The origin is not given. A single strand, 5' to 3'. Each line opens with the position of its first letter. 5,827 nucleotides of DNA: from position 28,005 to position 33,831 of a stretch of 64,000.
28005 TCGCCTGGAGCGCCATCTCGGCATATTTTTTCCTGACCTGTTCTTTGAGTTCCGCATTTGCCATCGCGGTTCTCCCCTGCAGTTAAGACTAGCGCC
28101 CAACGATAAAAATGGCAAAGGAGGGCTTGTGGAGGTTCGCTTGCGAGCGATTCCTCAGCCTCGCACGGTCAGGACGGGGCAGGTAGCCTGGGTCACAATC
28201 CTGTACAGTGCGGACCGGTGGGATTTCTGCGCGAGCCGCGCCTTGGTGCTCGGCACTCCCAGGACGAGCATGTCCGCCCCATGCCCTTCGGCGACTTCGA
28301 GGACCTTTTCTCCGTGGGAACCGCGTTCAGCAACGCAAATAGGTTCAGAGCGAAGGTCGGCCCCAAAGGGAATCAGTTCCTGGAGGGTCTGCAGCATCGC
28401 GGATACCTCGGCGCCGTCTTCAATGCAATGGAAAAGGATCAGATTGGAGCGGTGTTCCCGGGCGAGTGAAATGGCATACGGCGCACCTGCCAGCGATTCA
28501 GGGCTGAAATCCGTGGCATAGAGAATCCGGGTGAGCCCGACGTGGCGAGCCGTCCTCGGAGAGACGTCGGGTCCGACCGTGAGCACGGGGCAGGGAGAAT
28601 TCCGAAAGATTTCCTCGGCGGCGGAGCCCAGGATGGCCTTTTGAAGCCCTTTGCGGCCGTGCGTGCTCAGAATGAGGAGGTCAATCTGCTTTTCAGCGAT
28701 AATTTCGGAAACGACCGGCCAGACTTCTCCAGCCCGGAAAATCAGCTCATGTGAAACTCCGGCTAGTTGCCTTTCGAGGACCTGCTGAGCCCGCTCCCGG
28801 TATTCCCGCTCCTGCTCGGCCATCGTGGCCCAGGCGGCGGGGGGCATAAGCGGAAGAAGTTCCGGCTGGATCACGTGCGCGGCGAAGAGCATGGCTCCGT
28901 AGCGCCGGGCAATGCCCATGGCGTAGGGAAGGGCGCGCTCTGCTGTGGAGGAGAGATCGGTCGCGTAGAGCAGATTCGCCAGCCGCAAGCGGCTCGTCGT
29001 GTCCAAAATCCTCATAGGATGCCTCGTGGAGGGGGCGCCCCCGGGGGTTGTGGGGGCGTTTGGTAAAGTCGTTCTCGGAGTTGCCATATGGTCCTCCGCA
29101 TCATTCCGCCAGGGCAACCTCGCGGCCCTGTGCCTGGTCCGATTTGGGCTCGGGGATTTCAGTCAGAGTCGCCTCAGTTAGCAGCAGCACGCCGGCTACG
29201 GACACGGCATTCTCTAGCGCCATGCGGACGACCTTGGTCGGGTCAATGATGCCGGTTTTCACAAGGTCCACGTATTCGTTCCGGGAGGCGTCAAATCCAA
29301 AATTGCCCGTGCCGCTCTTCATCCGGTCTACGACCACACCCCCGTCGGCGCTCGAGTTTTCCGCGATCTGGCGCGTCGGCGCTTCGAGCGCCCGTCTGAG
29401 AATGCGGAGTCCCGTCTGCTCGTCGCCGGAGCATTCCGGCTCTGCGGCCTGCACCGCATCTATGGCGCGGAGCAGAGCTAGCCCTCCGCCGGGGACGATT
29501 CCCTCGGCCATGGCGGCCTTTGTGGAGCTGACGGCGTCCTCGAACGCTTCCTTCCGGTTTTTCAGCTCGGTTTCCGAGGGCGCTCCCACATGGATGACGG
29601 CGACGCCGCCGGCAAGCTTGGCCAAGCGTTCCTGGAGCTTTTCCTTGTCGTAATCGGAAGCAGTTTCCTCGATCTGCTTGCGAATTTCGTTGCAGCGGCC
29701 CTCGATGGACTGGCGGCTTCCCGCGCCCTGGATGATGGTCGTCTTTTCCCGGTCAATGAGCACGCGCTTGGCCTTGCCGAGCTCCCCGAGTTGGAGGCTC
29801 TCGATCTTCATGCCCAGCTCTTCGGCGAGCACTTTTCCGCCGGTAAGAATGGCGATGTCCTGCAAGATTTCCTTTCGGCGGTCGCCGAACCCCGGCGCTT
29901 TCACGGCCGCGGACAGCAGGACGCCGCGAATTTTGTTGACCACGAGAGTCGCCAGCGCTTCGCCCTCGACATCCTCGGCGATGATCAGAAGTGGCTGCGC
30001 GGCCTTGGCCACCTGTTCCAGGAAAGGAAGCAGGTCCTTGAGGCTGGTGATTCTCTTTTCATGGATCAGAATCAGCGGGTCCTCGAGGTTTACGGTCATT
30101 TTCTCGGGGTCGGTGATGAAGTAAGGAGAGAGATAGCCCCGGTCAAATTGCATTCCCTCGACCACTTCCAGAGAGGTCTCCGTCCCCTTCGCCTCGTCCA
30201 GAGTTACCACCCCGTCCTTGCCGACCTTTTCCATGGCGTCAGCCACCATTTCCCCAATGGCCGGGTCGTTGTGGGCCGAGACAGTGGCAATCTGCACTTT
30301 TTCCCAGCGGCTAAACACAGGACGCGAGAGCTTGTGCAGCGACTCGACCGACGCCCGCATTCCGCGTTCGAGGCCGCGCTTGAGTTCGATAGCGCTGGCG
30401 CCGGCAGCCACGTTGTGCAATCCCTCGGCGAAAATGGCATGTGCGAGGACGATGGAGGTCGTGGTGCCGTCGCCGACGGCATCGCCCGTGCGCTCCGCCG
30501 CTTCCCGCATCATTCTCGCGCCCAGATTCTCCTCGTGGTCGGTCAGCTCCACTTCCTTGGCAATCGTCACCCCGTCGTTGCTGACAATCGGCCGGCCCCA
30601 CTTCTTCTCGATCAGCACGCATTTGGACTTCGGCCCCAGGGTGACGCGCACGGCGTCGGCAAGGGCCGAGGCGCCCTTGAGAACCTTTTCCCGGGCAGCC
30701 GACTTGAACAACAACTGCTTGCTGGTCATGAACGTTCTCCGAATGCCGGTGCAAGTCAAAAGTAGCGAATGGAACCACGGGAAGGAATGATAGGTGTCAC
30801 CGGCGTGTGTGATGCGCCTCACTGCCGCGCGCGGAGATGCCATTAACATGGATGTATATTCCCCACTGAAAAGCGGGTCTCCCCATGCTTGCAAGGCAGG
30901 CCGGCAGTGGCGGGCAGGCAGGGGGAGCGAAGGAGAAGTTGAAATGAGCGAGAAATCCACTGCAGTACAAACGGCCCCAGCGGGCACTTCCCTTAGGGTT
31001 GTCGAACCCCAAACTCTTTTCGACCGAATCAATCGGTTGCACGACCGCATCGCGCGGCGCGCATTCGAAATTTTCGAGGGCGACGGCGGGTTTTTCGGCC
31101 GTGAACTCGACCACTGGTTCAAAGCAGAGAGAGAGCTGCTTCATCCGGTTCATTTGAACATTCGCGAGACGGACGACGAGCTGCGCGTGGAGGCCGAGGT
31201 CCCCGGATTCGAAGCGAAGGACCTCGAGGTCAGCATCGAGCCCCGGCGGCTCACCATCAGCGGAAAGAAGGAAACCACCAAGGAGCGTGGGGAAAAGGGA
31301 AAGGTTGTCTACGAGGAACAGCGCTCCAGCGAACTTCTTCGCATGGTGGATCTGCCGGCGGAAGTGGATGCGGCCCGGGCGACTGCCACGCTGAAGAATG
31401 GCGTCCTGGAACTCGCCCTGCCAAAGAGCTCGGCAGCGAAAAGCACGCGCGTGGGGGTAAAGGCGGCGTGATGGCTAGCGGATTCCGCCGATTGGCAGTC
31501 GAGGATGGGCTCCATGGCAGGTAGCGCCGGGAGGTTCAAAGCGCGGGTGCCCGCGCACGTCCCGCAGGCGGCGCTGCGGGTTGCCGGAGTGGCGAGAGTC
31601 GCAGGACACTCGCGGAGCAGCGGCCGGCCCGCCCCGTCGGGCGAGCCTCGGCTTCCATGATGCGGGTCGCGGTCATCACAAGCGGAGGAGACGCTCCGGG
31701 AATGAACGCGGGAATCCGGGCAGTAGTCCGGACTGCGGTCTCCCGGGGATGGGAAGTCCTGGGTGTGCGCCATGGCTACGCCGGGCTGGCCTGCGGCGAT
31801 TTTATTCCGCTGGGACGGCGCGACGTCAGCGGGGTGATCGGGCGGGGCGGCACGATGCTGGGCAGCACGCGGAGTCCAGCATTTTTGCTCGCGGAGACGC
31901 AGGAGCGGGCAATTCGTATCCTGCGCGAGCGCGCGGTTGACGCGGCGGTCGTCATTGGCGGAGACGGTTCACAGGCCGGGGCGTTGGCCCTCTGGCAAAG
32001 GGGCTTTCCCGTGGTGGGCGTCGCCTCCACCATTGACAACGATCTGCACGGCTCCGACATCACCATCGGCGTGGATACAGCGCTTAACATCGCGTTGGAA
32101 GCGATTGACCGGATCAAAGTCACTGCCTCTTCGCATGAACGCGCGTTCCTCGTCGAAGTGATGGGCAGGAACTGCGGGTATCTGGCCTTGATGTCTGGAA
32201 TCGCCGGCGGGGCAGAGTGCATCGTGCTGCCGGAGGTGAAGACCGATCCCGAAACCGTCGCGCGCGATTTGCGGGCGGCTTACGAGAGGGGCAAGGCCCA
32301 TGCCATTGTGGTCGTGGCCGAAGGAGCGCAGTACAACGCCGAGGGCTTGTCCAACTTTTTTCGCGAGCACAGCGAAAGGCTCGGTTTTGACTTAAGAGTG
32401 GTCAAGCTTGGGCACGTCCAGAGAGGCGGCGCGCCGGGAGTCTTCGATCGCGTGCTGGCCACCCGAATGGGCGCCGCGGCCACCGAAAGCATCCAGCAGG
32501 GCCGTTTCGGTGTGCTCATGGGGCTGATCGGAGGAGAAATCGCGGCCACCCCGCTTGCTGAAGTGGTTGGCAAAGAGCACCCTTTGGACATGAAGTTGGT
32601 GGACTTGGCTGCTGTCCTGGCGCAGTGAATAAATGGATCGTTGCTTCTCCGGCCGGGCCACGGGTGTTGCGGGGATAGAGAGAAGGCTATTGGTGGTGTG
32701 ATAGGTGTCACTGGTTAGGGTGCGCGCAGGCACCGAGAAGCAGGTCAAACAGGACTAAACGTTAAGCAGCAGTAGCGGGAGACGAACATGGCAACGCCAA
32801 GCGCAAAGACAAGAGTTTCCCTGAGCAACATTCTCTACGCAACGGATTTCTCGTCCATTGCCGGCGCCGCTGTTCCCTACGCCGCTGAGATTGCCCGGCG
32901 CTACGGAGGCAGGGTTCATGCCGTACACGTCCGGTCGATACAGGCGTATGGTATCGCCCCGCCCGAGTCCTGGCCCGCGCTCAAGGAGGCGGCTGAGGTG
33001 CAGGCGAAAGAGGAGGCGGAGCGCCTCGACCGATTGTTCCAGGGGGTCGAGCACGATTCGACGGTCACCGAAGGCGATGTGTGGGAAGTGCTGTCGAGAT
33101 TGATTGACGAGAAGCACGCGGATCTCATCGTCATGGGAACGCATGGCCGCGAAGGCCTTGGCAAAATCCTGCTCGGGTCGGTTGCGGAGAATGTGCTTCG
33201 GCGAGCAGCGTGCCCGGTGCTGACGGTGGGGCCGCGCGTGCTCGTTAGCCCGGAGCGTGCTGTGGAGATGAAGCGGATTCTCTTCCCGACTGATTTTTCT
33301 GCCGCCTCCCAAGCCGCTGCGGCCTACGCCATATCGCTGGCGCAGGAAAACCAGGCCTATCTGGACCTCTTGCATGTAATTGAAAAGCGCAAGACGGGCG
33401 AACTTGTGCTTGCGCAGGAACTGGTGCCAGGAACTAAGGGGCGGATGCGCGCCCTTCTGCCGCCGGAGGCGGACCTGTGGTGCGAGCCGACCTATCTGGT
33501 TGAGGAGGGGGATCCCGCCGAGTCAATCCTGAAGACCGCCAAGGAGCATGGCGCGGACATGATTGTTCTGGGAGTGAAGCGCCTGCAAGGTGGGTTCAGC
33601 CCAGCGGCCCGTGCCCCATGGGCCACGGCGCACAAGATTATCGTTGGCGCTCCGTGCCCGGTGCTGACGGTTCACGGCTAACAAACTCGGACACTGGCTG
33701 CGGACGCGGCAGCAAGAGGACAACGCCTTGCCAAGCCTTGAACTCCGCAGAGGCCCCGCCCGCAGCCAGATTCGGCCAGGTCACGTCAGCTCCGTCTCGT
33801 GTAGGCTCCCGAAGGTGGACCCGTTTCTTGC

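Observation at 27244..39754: Stress/dormancy-like gene island resembling the mycobacterial DosR-regulon repertoire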

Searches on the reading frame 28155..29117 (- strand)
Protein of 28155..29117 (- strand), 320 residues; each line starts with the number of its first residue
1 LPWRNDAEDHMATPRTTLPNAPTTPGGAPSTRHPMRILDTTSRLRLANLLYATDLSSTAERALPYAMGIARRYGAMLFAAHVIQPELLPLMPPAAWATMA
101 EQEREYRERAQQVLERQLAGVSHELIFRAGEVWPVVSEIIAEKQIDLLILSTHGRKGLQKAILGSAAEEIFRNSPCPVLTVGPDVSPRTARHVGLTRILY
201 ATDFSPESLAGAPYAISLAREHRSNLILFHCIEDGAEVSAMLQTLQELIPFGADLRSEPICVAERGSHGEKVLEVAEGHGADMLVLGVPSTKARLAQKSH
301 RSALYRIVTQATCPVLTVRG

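Call 4: search_protein_families(library=pfam, proteins=[window:28155-29117:-], max_evalue=0.01)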
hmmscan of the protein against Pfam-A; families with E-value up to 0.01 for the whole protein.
window:28155-29117:- (320 aa): 1 family
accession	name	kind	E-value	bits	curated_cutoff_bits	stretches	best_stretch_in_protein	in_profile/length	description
PF00582.32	Usp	-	2.7e-41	141.8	24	2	48-181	4-140/141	Universal stress protein family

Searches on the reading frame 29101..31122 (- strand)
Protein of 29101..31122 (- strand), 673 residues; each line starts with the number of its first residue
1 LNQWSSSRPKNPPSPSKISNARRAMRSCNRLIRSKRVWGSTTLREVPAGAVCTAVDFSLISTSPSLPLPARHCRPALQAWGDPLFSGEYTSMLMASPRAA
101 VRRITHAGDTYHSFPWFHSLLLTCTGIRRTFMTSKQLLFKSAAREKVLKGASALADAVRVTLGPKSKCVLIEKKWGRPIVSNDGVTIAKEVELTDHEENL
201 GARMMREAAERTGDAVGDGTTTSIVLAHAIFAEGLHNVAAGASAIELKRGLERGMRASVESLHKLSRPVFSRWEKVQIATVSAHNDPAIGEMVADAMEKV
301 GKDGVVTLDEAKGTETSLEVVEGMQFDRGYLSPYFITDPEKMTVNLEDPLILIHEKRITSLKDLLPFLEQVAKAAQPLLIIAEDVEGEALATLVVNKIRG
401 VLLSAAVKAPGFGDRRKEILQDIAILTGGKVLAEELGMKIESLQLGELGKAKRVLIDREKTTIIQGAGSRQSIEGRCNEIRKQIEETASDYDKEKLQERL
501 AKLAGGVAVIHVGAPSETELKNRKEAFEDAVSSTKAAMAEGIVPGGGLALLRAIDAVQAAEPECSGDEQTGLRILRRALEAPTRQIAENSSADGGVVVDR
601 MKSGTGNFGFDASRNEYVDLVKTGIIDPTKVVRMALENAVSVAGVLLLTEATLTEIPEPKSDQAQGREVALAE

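Call 4: search_protein_families(library=pfam, proteins=[window:29101-31122:-], max_evalue=0.01)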
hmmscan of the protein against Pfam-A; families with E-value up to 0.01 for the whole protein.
window:29101-31122:- (673 aa): 1 family
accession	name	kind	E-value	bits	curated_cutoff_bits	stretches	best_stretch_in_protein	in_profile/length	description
PF00118.29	Cpn60_TCP1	-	2.1e-68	231.7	34.3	1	154-653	1-486/490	TCP-1/cpn60 chaperonin family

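Call 60: search_protein_families(library=ncbifam, proteins=[window:29101-30729:-], max_evalue=0.001)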
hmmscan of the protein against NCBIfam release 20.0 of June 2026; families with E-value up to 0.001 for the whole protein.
window:29101-30729:- (542 aa): 19 families
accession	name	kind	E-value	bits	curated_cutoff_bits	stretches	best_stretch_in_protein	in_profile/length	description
NF009489.0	PRK12851.1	subfamily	1.1e-250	832.6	464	1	1-535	1-534/541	chaperonin GroEL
TIGR02348.1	GroEL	equivalog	1.2e-228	759.9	582.1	1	3-527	1-525/526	chaperonin GroEL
NF000592.1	PRK00013.1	subfamily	5.2e-227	754.5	397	1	3-526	1-524/524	chaperonin GroEL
NF009488.0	PRK12850.1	subfamily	5.7e-224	744.6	475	1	1-535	1-534/544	chaperonin GroEL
NF009487.0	PRK12849.1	subfamily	5.3e-223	741.2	352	1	3-534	2-532/543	chaperonin GroEL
NF010704.0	PRK14104.1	subfamily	8.8e-198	658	1041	1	1-531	1-531/546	chaperonin GroEL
NF038369.1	GroEL3_Chlamy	exception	1.1e-77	261.8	600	1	8-519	8-503/506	variant chaperonin GroEL3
NF038370.1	GroEL2_Chlamy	exception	2.1e-56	191.7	600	1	15-518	14-515/533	variant chaperonin GroEL2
NF041082.2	thermosome_alpha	equivalog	4.6e-24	85.2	450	2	12-171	18-181/519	thermosome subunit alpha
NF041083.2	thermosome_beta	equivalog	6.4e-22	78.2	400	2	12-141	18-143/520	thermosome subunit beta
TIGR02339.1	thermosome_arch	subfamily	6.5e-20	71.4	671.1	2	11-141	16-142/521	thermosome subunit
TIGR02345.1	chap_CCT_eta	equivalog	1.5e-19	69.7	669.2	2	20-139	27-141/523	T-complex protein 1 subunit eta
TIGR02344.1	chap_CCT_gamma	equivalog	5.7e-17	61.4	553.45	2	15-152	20-153/526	T-complex protein 1 subunit gamma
TIGR02343.1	chap_CCT_epsi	equivalog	1.7e-16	59.9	710.5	1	16-140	32-152/532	T-complex protein 1 subunit epsilon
TIGR02347.1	chap_CCT_zeta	equivalog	2.6e-16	59.3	587.15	2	9-196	14-197/531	T-complex protein 1 subunit zeta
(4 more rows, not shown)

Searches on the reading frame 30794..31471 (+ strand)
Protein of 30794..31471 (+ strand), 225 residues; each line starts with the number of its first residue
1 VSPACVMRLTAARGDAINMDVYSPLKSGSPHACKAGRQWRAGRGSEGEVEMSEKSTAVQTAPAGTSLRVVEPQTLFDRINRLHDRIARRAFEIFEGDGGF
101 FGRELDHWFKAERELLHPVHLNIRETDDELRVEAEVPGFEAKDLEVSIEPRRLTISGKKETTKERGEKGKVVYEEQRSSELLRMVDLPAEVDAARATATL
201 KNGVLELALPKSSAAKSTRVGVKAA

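Call 9: search_protein_families(library=pfam, proteins=[window:30794-31471:+], max_evalue=0.1)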
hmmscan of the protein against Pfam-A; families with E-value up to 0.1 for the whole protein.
window:30794-31471:+ (225 aa): 3 families
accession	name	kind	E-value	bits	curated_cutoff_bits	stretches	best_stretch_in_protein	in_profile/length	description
PF00011.27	HSP20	-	2.3e-18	66.6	20.8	1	123-217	2-93/102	Hsp20/alpha crystallin family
PF11154.13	DUF2934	-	9.1e-09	35.3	22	1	82-116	2-36/37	Protein of unknown function (DUF2934)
PF04969.22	CS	-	0.0004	21.8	21.3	1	125-211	7-78/78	CS domain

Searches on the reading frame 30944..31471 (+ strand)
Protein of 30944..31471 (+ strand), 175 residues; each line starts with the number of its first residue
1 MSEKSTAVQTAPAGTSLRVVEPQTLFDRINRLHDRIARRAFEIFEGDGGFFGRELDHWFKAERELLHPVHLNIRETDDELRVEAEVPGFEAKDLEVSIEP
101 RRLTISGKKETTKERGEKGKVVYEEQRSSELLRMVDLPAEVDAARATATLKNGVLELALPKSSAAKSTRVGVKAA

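Call 60: search_protein_families(library=ncbifam, proteins=[window:30944-31471:+], max_evalue=0.001)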
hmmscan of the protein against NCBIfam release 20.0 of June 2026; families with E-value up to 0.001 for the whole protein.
window:30944-31471:+ (175 aa): 4 families
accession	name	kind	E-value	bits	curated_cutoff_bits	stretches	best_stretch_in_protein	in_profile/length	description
NF041799.1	Hsp14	equivalog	7.8e-20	71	100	1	59-167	10-114/118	archaeal heat shock protein Hsp14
NF041800.1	Hsp20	equivalog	1.5e-14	53.9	140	1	72-169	77-158/162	archaeal heat shock protein Hsp20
NF042420.1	Hsp18_Clos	equivalog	6.4e-14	52.2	195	1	56-167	30-139/147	heat shock protein Hsp18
NF008618.0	PRK11597.1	equivalog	0.00028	20.8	207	1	71-117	35-82/142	small heat shock chaperone IbpB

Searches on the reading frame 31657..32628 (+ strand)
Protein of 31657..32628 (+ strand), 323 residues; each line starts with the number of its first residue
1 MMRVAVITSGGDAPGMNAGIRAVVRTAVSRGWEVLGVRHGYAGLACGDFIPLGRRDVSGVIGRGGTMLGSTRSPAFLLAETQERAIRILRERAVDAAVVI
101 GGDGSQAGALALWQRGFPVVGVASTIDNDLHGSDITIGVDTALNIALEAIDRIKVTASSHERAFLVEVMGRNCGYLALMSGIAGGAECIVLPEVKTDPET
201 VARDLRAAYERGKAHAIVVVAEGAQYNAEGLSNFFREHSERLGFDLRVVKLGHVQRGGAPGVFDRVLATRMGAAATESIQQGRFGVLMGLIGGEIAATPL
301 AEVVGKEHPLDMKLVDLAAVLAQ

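Call 4: search_protein_families(library=pfam, proteins=[window:31657-32628:+], max_evalue=0.01)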
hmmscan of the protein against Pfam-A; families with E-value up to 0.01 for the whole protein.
window:31657-32628:+ (323 aa): 2 families
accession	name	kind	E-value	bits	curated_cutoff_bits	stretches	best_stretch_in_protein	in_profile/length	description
PF00365.25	PFK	-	3.8e-102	341.8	30.9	1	3-278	1-276/277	Phosphofructokinase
PF01513.26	NAD_kinase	-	0.001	19.8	25.5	1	83-123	62-103/130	ATP-NAD kinase N-terminal domain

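Call 60: search_protein_families(library=ncbifam, proteins=[window:31657-32628:+], max_evalue=0.001)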
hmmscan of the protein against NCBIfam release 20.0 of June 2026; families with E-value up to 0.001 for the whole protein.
window:31657-32628:+ (323 aa): 11 families
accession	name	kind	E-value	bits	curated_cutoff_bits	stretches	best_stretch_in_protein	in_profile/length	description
NF002872.1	PRK03202.1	subfamily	1.2e-116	389.2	253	1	2-321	1-321/323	ATP-dependent 6-phosphofructokinase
TIGR02482.1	PFKA_ATP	equivalog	2.9e-107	358.2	371.35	1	3-304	1-301/301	6-phosphofructokinase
TIGR02483.1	PFK_mixed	subfamily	3.8e-94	315.4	430.55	2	3-228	1-230/325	phosphofructokinase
TIGR02478.1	6PF1K_euk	equivalog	1.2e-80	271.7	708.4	2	118-313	142-346/744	6-phosphofructokinase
NF010674.0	PRK14071.1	equivalog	2.8e-68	230.5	544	1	3-313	6-344/360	ATP-dependent 6-phosphofructokinase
NF041103.1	PFKA_PPi_Ttgales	equivalog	4.7e-38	131.3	550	1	4-223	1-237/407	diphosphate--fructose-6-phosphate 1-phosphotransferase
NF005301.0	PRK06830.1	equivalog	3e-37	128.2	400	1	2-226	82-316/445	ATP-dependent 6-phosphofructokinase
NF010675.0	PRK14072.1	subfamily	4.8e-25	88.1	273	1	4-272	6-286/416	diphosphate--fructose-6-phosphate 1-phosphotransferase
NF005482.0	PRK07085.1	subfamily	6.2e-21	74.5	446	1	2-223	74-314/558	diphosphate--fructose-6-phosphate 1-phosphotransferase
TIGR02477.1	PFKA_PPi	equivalog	7e-18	64.4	587.95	1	2-223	68-308/539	diphosphate--fructose-6-phosphate 1-phosphotransferase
NF005121.0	PRK06555.1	equivalog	1.7e-14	53.4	395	1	2-179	4-205/404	pyrophosphate--fructose-6-phosphate 1-phosphotransferase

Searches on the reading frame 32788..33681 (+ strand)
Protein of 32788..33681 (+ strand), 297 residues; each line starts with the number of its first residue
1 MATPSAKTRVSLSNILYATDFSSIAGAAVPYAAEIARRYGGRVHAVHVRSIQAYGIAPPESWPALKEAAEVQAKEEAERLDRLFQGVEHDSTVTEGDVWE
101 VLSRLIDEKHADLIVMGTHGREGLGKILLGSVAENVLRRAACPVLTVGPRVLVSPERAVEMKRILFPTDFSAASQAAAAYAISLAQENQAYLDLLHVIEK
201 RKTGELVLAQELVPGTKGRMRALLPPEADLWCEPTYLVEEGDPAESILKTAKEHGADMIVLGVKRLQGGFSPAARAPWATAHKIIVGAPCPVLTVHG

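Call 4: search_protein_families(library=pfam, proteins=[window:32788-33681:+], max_evalue=0.01)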
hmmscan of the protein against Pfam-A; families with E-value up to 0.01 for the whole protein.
window:32788-33681:+ (297 aa): 1 family
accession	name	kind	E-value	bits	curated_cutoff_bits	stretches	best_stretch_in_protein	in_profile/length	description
PF00582.32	Usp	-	2.4e-58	197.1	24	2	14-147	4-140/141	Universal stress protein family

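Call 60: search_protein_families(library=ncbifam, proteins=[window:32788-33681:+], max_evalue=0.001)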
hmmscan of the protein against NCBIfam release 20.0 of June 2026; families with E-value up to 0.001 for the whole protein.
window:32788-33681:+ (297 aa): 5 families
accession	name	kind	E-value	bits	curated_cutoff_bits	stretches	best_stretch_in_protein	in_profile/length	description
NF008380.0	PRK11175.1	equivalog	2e-14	53.3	227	1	66-155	218-307/313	universal stress protein UspE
NF011581.0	PRK15005.1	equivalog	6.1e-09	36.2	166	1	64-147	60-143/144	universal stress protein UspF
NF012000.0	PRK15456.1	equivalog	2.3e-05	24.5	189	1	92-147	87-141/142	universal stress protein UspG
NF007512.0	PRK10116.1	equivalog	0.00059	19.9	167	0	11-142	2-132/142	universal stress protein UspC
NF011698.0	PRK15118.1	equivalog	0.00076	19.6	202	0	161-197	3-39/144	universal stress protein UspA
